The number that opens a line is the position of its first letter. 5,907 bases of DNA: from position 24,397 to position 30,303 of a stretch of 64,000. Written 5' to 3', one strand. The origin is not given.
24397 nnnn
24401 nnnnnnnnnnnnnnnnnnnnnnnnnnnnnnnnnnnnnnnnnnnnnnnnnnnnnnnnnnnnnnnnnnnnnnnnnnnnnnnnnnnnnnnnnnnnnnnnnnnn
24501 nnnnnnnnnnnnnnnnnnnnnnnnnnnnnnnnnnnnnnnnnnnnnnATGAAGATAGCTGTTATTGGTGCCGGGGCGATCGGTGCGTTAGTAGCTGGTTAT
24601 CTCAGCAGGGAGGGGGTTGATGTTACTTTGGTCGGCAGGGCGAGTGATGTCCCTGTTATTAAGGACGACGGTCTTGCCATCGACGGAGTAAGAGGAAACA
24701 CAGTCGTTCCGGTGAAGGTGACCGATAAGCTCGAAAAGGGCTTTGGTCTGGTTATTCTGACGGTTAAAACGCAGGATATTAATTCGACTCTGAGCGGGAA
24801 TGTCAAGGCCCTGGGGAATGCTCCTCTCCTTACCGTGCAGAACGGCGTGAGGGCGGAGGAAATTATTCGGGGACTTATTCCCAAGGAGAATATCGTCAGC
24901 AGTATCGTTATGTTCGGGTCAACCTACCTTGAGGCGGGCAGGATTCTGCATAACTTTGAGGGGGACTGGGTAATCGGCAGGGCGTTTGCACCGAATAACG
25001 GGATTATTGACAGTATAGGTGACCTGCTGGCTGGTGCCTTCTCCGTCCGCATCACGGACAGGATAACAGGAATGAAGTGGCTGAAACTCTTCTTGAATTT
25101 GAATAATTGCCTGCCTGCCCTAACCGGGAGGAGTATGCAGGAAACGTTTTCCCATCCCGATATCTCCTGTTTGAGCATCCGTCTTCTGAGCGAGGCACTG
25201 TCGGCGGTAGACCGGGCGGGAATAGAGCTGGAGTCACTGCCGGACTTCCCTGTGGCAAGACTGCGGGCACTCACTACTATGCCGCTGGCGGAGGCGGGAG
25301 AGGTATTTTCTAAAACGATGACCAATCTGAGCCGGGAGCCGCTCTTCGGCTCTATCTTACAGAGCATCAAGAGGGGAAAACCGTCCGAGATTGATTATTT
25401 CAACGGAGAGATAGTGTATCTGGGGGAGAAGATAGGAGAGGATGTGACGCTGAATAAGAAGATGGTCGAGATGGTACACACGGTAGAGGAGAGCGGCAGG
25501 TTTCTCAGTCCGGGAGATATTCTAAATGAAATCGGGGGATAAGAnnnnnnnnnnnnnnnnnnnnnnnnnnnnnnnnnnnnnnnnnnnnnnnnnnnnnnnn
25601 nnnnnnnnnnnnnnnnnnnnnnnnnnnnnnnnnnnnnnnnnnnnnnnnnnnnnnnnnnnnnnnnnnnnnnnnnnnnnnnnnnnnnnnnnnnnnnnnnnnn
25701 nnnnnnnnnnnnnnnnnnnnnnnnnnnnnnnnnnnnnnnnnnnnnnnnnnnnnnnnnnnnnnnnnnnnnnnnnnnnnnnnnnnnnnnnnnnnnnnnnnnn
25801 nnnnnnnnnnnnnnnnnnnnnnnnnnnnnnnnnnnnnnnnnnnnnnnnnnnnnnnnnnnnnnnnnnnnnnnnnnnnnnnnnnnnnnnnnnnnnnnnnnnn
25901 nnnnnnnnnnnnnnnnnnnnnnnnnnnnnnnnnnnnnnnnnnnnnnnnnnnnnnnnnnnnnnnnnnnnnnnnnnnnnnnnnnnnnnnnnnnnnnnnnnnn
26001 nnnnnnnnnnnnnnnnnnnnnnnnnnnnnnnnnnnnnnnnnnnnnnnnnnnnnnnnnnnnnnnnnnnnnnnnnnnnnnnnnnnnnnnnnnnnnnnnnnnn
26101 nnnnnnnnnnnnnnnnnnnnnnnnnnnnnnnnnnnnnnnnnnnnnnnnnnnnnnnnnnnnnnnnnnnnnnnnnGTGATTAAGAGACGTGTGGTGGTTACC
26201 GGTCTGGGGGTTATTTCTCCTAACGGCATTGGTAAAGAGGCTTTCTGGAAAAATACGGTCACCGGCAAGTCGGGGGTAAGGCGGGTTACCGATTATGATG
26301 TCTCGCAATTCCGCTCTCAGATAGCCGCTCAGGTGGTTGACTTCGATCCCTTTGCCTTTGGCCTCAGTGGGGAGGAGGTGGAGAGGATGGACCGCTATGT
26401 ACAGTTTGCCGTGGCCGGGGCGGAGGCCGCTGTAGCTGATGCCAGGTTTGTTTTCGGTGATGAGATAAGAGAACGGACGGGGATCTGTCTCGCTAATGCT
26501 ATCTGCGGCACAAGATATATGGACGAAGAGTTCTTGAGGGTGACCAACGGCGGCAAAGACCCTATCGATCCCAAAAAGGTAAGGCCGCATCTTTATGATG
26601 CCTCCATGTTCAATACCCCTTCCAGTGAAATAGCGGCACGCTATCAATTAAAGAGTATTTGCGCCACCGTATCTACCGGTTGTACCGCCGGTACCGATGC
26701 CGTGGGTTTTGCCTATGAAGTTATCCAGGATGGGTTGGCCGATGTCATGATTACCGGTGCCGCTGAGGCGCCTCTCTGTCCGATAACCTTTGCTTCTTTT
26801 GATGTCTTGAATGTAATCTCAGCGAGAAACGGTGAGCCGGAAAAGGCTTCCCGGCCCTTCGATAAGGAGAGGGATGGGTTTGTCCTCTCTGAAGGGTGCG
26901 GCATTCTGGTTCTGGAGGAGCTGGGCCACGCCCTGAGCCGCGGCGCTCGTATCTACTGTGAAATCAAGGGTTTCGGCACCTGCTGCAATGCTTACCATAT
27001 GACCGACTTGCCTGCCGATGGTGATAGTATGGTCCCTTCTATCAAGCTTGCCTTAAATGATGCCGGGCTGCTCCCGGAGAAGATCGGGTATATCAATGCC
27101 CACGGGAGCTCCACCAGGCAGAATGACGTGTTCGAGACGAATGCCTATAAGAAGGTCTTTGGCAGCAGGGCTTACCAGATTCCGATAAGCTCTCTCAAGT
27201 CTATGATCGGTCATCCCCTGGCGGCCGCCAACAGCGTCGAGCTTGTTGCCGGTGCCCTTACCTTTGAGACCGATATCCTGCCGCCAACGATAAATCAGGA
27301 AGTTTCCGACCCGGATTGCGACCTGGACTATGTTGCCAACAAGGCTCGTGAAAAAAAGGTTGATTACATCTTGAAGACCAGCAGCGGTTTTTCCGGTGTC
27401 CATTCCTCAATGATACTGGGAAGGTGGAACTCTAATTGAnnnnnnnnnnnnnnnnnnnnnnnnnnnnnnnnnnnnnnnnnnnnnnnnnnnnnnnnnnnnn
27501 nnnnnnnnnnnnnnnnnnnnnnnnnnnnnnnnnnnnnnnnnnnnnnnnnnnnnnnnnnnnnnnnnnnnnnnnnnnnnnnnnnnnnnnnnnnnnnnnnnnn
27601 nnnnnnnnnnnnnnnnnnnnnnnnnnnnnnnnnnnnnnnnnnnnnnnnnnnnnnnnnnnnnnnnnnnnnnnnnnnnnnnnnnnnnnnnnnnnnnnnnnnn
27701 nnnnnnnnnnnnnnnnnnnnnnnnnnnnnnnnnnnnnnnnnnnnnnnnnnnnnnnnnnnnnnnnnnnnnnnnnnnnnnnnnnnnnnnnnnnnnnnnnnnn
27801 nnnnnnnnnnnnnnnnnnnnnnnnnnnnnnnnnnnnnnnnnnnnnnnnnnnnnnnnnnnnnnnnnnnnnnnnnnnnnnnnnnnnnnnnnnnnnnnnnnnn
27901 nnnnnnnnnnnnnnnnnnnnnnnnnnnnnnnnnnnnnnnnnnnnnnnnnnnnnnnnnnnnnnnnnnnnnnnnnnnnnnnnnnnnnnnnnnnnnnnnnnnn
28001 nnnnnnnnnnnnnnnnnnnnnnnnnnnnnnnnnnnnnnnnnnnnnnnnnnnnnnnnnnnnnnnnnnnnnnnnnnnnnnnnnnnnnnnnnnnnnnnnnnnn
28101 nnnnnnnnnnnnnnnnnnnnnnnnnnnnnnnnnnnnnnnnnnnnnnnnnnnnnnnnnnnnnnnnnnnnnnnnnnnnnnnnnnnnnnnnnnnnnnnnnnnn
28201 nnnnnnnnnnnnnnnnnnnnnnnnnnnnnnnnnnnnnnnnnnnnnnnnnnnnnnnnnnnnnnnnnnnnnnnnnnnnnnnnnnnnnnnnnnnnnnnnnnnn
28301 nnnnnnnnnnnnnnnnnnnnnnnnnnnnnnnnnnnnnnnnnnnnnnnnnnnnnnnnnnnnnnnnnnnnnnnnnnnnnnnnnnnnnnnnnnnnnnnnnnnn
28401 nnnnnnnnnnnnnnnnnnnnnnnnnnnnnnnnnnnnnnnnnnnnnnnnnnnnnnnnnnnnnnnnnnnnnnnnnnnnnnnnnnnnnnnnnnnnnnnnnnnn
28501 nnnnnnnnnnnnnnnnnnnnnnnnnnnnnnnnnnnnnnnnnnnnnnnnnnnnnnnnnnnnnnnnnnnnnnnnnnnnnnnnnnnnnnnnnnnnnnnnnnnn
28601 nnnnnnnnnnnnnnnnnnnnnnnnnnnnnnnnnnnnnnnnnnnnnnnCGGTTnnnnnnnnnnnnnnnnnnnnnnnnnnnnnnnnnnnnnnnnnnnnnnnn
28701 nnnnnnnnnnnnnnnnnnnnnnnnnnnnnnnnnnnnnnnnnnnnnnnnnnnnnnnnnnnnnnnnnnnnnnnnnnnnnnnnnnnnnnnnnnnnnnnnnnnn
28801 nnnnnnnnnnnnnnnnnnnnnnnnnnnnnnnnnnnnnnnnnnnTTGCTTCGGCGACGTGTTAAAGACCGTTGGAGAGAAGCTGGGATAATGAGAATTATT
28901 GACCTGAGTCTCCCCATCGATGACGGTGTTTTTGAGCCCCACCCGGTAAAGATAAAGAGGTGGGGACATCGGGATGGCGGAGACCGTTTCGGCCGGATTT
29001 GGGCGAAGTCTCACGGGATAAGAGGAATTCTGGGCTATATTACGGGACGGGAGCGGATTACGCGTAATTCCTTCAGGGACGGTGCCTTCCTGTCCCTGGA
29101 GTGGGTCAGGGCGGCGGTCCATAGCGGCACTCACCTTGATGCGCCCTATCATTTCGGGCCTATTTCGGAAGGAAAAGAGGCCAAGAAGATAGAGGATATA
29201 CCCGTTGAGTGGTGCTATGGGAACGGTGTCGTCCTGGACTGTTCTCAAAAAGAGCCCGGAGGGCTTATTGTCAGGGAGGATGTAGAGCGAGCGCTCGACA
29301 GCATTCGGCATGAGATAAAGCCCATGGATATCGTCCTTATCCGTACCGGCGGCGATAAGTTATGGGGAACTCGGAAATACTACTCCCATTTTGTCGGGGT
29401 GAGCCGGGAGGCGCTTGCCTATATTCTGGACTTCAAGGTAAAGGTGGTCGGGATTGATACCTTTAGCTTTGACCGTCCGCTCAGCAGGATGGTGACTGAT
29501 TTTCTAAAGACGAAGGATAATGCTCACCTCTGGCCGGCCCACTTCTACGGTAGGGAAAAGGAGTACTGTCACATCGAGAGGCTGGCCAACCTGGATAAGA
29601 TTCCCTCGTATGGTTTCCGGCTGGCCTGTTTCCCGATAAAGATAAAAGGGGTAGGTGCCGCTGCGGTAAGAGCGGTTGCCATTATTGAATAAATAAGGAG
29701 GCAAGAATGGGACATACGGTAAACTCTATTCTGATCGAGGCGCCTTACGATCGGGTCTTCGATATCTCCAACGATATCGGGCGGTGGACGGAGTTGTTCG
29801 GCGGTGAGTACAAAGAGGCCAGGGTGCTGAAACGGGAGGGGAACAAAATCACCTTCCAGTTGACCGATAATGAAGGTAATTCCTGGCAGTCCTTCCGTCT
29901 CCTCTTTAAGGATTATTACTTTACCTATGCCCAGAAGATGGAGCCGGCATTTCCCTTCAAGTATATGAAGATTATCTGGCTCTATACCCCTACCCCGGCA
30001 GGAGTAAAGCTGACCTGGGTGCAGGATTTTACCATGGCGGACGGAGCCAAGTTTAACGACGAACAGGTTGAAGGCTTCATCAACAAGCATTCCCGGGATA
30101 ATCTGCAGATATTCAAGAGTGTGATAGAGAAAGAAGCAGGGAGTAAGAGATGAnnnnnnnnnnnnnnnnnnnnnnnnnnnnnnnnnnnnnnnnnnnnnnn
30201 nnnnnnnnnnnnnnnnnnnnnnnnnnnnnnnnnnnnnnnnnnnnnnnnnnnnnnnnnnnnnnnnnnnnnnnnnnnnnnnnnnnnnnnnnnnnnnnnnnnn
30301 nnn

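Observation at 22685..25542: A tungsten/molybdenum-type aldehyde:ferredoxin oxidoreductase and a PanE-like reductase head the PKS operon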

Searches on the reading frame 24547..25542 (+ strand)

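Call 3: search_protein_families(library=pfam, proteins=[window:24547-25542:+])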
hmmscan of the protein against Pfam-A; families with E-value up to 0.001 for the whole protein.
window:24547-25542:+ (331 aa): 4 families
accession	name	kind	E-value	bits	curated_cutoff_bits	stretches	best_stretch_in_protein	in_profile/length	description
PF02558.23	ApbA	-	5.9e-29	101.1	22.2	1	3-145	1-147/150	Ketopantoate reductase PanE/ApbA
PF08546.17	ApbA_C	-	1.6e-15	58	22.7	1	173-314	2-125/125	Ketopantoate reductase PanE/ApbA C terminal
PF00070.33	Pyr_redox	-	2e-05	25.5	22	1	2-34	1-33/82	Pyridine nucleotide-disulphide oxidoreductase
PF01266.30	DAO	-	0.00033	20.7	27.9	1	2-33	1-32/353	FAD dependent oxidoreductase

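Call 4: search_protein_families(library=ncbifam, proteins=[window:24547-25542:+])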
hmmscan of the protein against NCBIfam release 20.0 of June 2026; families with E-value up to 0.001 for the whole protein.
window:24547-25542:+ (331 aa): 18 families
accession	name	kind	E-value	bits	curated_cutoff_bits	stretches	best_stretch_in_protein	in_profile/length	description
TIGR00745.1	apbA_panE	subfamily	5.1e-45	154.1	141.35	1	2-316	1-304/305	2-dehydropantoate 2-reductase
NF006083.0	PRK08229.1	equivalog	4.8e-40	137.6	371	1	1-317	3-320/341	2-dehydropantoate 2-reductase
NF005092.1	PRK06522.2-3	equivalog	1.5e-35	122.8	500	1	1-314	1-295/296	2-dehydropantoate 2-reductase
NF005091.0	PRK06522.2-2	equivalog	3.5e-34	118.4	252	1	1-315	2-298/302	2-dehydropantoate 2-reductase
NF005089.0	PRK06522.1-4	subfamily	6.8e-25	88.1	223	2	1-101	1-104/326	2-dehydropantoate 2-reductase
NF005088.0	PRK06522.1-2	subfamily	2.6e-23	82.6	371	2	1-229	1-235/308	2-dehydropantoate 2-reductase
NF009541.0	PRK12921.1-1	equivalog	2.2e-18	66.6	338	1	2-229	7-227/297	oxidoreductase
NF005087.0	PRK06522.1-1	equivalog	1.8e-17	63.4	351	1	1-185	1-181/296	2-dehydropantoate 2-reductase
NF005094.0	PRK06522.2-5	equivalog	4.2e-17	62.4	382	1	1-302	1-290/307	2-dehydropantoate 2-reductase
NF004887.0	PRK06249.1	equivalog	5.2e-17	62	360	1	1-229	6-246/316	putative 2-dehydropantoate 2-reductase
NF005093.0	PRK06522.2-4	equivalog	1e-16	61.2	308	1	1-185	4-190/304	2-dehydropantoate 2-reductase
NF009543.0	PRK12921.1-5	equivalog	3.6e-13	49.3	339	1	1-136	1-140/305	oxidoreductase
NF004311.0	PRK05708.1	equivalog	5.5e-11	41.9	378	1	2-185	4-189/305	putative 2-dehydropantoate 2-reductase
NF009542.0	PRK12921.1-4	equivalog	1.9e-09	37.2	288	1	1-229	2-217/286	oxidoreductase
NF005090.0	PRK06522.2-1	equivalog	1.6e-07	30.9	496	1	1-192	3-192/296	2-dehydropantoate 2-reductase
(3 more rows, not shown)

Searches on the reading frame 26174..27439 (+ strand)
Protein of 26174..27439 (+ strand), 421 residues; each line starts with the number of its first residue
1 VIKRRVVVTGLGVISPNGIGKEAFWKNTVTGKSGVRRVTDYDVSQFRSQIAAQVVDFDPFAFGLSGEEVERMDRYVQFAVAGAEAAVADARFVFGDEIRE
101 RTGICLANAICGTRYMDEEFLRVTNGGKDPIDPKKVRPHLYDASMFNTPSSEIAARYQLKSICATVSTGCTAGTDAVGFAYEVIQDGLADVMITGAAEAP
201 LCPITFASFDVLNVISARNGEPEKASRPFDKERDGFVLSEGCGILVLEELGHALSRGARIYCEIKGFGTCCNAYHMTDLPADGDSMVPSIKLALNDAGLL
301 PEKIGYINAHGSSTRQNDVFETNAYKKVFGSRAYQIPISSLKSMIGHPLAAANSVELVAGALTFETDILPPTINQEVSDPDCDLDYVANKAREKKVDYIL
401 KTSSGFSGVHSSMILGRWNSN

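Call 3: search_protein_families(library=pfam, proteins=[window:26174-27439:+])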
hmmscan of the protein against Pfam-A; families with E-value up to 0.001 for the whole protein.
window:26174-27439:+ (421 aa): 2 families
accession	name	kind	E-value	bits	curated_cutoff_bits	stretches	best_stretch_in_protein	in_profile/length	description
PF00109.32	ketoacyl-synt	-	3.7e-45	154.9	20.8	1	4-251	2-250/252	Beta-ketoacyl synthase, N-terminal domain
PF02801.28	Ketoacyl-synt_C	-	1.3e-30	106.2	20.8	1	261-375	1-118/119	Beta-ketoacyl synthase, C-terminal domain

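Call 4: search_protein_families(library=ncbifam, proteins=[window:26174-27439:+])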
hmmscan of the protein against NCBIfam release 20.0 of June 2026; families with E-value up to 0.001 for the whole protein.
window:26174-27439:+ (421 aa): 20 families
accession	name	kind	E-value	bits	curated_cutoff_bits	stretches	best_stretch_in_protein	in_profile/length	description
TIGR03150.1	fabF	equivalog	6.3e-137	456.6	493.75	1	4-415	1-406/407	beta-ketoacyl-ACP synthase II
NF005589.0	PRK07314.1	subfamily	8.3e-132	439.8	387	1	2-418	2-412/413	beta-ketoacyl-ACP synthase II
NF004970.0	PRK06333.1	subfamily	1.6e-110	369.9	525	1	2-419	2-423/424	beta-ketoacyl-ACP synthase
NF006274.0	PRK08439.1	equivalog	1.4e-106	356.7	621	1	4-415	2-403/406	beta-ketoacyl-ACP synthase II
NF006434.0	PRK08722.1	equivalog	1.3e-93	314.2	759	1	1-416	1-412/414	beta-ketoacyl-ACP synthase II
NF005076.0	PRK06501.1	equivalog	3.2e-89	299.8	629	1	6-417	13-422/425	beta-ketoacyl-ACP synthase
NF006587.0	PRK09116.1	equivalog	8.9e-89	298.1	470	1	4-419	2-408/408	beta-ketoacyl-ACP synthase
NF005935.0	PRK07967.1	equivalog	9.3e-68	228.9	630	1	4-419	2-405/406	beta-ketoacyl-ACP synthase I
NF005916.1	PRK07910.1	equivalog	1.4e-61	208.7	560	1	5-417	13-417/418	KasA/KasB family beta-ketoacyl-ACP synthase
NF004618.0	PRK05952.1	equivalog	5.7e-59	199.9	455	1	5-417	3-382/384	beta-ketoacyl-ACP synthase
NF005490.0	PRK07103.1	equivalog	1.2e-58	199.2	445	1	3-417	3-412/414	polyketide beta-ketoacyl:acyl carrier protein synthase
NF006618.0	PRK09185.1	subfamily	7e-54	183.4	407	1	5-417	4-392/394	beta-ketoacyl-ACP synthase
NF058662.1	cispenta_AmcF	equivalog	5.9e-52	176.9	325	2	148-415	107-367/369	cispentacin biosynthesis acyltransferase subunit AmcF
TIGR02813.1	omega_3_PfaA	subfamily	2e-29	101.1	1010.1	1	144-385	180-417/2582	polyketide-type polyunsaturated fatty acid synthase PfaA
NF040607.1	mycolic_Pks13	equivalog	2.6e-26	91.4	2100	1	53-398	166-498/1680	polyketide synthase Pks13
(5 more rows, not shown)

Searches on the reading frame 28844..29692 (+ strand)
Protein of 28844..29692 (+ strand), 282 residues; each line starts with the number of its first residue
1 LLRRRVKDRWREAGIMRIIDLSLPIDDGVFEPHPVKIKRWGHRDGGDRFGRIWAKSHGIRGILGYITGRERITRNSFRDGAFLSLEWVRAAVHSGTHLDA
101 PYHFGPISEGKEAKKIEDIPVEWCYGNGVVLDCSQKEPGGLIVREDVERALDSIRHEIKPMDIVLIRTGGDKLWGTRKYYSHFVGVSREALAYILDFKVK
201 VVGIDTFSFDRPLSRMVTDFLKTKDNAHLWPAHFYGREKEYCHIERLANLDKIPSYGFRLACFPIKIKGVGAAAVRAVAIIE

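Call 3: search_protein_families(library=pfam, proteins=[window:28844-29692:+])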
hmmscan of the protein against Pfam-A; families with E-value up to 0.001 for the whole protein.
window:28844-29692:+ (282 aa): 1 family
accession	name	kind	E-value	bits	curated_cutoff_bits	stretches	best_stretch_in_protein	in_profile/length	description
PF04199.19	Cyclase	-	7.7e-33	114.1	23.1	1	19-211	1-142/142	Putative cyclase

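Call 4: search_protein_families(library=ncbifam, proteins=[window:28844-29692:+])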
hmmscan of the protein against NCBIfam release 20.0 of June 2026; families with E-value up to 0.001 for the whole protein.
window:28844-29692:+ (282 aa): 1 family
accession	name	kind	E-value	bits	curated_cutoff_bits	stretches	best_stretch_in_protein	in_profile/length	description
TIGR03035.1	trp_arylform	equivalog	1.5e-12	47.9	223.05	1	89-278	42-202/206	arylformamidase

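Call 65: search_solved_structures(query=window:28889-29692:+, max_evalue=0.001)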
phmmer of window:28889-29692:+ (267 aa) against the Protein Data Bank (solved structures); distinct sequences matched with E-value up to 0.001: 10.
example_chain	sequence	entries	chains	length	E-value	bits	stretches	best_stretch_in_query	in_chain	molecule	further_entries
4j0n_A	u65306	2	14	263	1.4e-11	47.6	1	63-266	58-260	Isatin hydrolase B | Putative uncharacterized protein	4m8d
5nnb_A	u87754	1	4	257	2.2e-09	40.4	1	73-266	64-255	isatin hydrolase A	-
5nna_A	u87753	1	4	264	2.4e-09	40.3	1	73-266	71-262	isatin hydrolase A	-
4cog_A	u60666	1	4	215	6.3e-06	29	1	67-263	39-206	KYNURENINE FORMAMIDASE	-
1r61_A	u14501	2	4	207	7.3e-05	25.6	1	67-197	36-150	metal-dependent hydrolase | Hydrolase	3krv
5nmp_A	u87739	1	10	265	0.00012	24.9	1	74-267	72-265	Isatin hydrolase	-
8hmo_A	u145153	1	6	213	0.00013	24.8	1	75-198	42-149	Metal-dependent hydrolase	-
8f9x_A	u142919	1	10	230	0.00038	23.2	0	53-254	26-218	Cyclase family protein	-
4cz1_A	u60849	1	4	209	0.00049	22.9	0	73-195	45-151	KYNURENINE FORMAMIDASE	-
4co9_A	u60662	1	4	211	0.00051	22.8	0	73-195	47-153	KYNURENINE FORMAMIDASE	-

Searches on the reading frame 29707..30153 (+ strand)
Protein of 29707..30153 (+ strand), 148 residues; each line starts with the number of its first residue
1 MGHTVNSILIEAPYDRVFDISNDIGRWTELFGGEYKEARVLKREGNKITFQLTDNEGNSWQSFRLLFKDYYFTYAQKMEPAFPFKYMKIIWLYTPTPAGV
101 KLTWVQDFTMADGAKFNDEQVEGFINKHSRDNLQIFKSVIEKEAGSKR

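Call 3: search_protein_families(library=pfam, proteins=[window:29707-30153:+])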
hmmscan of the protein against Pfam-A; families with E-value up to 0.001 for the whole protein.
window:29707-30153:+ (148 aa): 2 families
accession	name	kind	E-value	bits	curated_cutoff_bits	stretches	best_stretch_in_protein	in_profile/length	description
PF03364.25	Polyketide_cyc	-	3.4e-08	34.2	23.4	1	10-136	1-125/126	Polyketide cyclase / dehydrase and lipid transport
PF10604.15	Polyketide_cyc2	-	1.2e-06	29.4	27.4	1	2-141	2-142/142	Polyketide cyclase / dehydrase and lipid transport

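Call 4: search_protein_families(library=ncbifam, proteins=[window:29707-30153:+])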
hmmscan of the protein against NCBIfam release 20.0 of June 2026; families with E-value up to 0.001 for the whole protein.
window:29707-30153:+ (148 aa): 0 families
